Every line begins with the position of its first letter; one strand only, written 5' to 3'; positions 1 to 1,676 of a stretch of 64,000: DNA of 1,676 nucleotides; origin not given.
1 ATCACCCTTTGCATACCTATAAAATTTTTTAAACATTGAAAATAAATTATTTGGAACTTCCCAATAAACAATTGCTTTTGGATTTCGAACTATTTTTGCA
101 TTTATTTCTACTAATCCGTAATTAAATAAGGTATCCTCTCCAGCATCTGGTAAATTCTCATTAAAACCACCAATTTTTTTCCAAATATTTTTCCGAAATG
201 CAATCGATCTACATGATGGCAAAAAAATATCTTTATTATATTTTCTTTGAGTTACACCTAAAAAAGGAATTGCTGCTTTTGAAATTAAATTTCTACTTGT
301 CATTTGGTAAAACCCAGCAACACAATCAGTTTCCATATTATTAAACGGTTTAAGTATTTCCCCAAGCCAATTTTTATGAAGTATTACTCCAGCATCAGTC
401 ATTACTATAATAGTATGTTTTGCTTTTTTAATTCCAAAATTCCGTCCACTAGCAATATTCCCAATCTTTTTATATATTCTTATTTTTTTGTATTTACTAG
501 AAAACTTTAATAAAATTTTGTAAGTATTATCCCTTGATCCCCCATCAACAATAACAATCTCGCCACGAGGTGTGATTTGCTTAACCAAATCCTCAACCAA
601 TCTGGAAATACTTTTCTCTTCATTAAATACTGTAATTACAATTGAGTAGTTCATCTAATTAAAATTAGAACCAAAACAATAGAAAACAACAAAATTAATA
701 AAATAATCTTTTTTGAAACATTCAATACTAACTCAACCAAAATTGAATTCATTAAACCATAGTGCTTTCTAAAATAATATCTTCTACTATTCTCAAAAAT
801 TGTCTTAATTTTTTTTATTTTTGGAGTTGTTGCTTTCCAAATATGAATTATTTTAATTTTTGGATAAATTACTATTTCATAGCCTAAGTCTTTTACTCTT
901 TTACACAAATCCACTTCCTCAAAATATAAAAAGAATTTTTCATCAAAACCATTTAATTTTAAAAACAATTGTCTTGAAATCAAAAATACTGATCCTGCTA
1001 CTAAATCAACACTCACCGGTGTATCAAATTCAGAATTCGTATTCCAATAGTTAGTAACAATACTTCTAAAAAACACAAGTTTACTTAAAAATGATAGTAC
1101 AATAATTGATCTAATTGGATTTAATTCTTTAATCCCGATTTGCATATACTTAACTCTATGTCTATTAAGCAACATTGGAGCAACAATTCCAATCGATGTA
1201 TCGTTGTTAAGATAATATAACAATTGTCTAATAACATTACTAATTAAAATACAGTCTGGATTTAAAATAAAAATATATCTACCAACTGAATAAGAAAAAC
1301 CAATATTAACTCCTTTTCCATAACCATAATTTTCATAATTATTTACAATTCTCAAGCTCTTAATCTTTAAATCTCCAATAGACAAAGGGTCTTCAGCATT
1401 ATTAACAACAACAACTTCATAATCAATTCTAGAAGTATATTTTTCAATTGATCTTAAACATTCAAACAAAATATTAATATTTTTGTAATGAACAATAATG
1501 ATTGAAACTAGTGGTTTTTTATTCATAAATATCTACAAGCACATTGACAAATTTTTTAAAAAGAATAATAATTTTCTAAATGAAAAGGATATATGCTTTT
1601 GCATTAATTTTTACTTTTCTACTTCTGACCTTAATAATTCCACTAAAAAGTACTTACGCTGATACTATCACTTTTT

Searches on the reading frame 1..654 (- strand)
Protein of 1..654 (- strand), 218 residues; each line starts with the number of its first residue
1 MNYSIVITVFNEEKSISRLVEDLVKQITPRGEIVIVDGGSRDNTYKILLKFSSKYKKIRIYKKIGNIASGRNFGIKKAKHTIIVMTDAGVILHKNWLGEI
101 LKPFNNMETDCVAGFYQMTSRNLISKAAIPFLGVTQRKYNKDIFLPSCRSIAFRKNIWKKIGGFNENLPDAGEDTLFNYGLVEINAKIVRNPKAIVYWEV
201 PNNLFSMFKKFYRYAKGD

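Call 85: search_protein_families(library=pfam, proteins=[window:1-654:-], max_evalue=0.01)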
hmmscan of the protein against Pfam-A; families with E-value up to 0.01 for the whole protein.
window:1-654:- (218 aa): 5 families
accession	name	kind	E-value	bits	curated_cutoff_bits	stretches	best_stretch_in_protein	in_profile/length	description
PF00535.33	Glycos_transf_2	-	6.1e-25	88.5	23.3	1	4-123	1-122/168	Glycosyl transferase family 2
PF13641.12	Glyco_tranf_2_3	-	1e-10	42.5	27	1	3-210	3-223/230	Glycosyltransferase like family 2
PF10111.15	Glyco_tranf_2_2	-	1e-09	38.8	27.3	1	4-213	1-230/276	Glycosyltransferase like family 2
PF13506.12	Glyco_transf_21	-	6.3e-06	26.2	21.7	1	74-216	25-174/174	Glycosyl transferase family 21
PF13632.12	Glyco_trans_2_3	-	0.00029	21.2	27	1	135-217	61-142/198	Glycosyl transferase family group 2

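Call 93: search_protein_families(library=ncbifam, proteins=[window:1-654:-], max_evalue=0.0001)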
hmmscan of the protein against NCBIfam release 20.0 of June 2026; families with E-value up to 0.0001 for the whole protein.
window:1-654:- (218 aa): 14 families
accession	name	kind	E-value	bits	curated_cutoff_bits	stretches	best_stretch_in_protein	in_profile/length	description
TIGR03965.1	mycofact_glyco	equivalog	7.7e-19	67.9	280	1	4-114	77-189/467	mycofactocin biosynthesis glycosyltransferase MftF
TIGR03937.1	PgaC_IcaA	equivalog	3.2e-18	65.9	422.3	1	4-217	48-269/407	poly-beta-1,6-N-acetyl-D-glucosamine synthase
NF041875.1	EPS_EpsD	equivalog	3.3e-17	62.9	370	1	4-217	2-226/325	exopolysaccharide biosynthesis glycosyltransferase EpsD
TIGR04283.1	glyco_like_mftF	equivalog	1.2e-15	57.7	182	1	4-185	2-173/221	TIGR04283 family arsenosugar biosynthesis glycosyltransferase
NF007482.0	PRK10073.1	equivalog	1.7e-12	47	423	1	3-95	8-101/334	glycosyltransferase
NF038302.1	EPS_HpsE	equivalog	2.2e-10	40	300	1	1-160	1-177/307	hormogonium polysaccharide biosynthesis glycosyltransferase HpsE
NF038299.1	EPS_HpsN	equivalog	6.9e-10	38.4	425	1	3-114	3-117/317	hormogonium polysaccharide biosynthesis glycosyltransferase HpsN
NF041394.1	GtaseAglG_Halo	equivalog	5.7e-09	35.7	440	1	1-196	1-205/304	glucosyl-dolichyl phosphate glucuronosyltransferase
NF047683.1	TeichurnBiosyTuaG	equivalog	2.4e-08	33.9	400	1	4-102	9-109/252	teichuronic acid biosynthesis protein TuaG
NF047588.1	GlcsyltransPgfSStrep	equivalog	1.4e-07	31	500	1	1-85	1-91/308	glycosyltransferase PgfS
TIGR03111.1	glyc2_xrt_Gpos1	hypoth_equivalog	3.3e-07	29.5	363.95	1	4-137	52-189/439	TIGR03111 family XrtG-associated glycosyltransferase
NF053739.1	GlytfEpsEBac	equivalog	8.3e-07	28.3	450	1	4-89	4-92/265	glycosyltransferase EpsE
NF007986.1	PRK10714.1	equivalog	1.5e-05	24.2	529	1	3-75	8-78/316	undecaprenyl-phosphate 4-deoxy-4-formamido-L-arabinose transferase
TIGR04182.1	glyco_TIGR04182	equivalog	3.5e-05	23.3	325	1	4-114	3-107/293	S-layer glycoprotein N-glycosyltransferase AglJ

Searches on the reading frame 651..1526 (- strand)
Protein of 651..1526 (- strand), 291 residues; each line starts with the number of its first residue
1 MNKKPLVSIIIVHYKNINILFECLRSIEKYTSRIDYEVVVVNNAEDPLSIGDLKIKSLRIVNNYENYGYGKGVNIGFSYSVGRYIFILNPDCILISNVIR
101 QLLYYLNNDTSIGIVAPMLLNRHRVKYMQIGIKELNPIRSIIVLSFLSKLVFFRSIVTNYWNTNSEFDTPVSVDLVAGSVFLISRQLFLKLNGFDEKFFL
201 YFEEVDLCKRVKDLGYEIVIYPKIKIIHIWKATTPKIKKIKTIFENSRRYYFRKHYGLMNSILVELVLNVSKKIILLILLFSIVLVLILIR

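Call 85: search_protein_families(library=pfam, proteins=[window:651-1526:-], max_evalue=0.01)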
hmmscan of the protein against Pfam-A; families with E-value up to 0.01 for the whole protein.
window:651-1526:- (291 aa): 5 families
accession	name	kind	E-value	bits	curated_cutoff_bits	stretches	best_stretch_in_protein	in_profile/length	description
PF00535.33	Glycos_transf_2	-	2.8e-12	47.3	23.3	1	8-117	1-115/168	Glycosyl transferase family 2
PF13641.12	Glyco_tranf_2_3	-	8.9e-10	39.4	27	1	7-236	3-216/230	Glycosyltransferase like family 2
PF02709.20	Glyco_transf_7C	-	5.2e-07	29.7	23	1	164-224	7-69/78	N-terminal domain of galactosyltransferase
PF10111.15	Glyco_tranf_2_2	-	7.2e-07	29.4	27.3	1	20-212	15-200/276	Glycosyltransferase like family 2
PF13712.12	Glyco_tranf_2_5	-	0.0018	18.4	27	0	44-251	38-206/210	Glycosyltransferase like family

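Call 93: search_protein_families(library=ncbifam, proteins=[window:651-1526:-], max_evalue=0.0001)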
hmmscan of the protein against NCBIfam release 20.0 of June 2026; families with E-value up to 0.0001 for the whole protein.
window:651-1526:- (291 aa): 6 families
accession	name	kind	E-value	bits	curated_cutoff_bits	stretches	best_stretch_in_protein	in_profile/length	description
TIGR01556.1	rhamnosyltran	subfamily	2.3e-13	50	200.55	1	31-283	18-260/281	rhamnosyltransferase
TIGR03965.1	mycofact_glyco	equivalog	1.4e-08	34.1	280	1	173-272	226-324/467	mycofactocin biosynthesis glycosyltransferase MftF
TIGR04283.1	glyco_like_mftF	equivalog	1.2e-07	31.5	182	0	7-113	1-105/221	TIGR04283 family arsenosugar biosynthesis glycosyltransferase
NF041875.1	EPS_EpsD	equivalog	3.9e-07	29.8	370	0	7-113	1-111/325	exopolysaccharide biosynthesis glycosyltransferase EpsD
TIGR03111.1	glyc2_xrt_Gpos1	hypoth_equivalog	8.2e-07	28.2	363.95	1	3-122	47-172/439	TIGR03111 family XrtG-associated glycosyltransferase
NF038299.1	EPS_HpsN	equivalog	2.8e-05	23.3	425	0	5-242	1-233/317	hormogonium polysaccharide biosynthesis glycosyltransferase HpsN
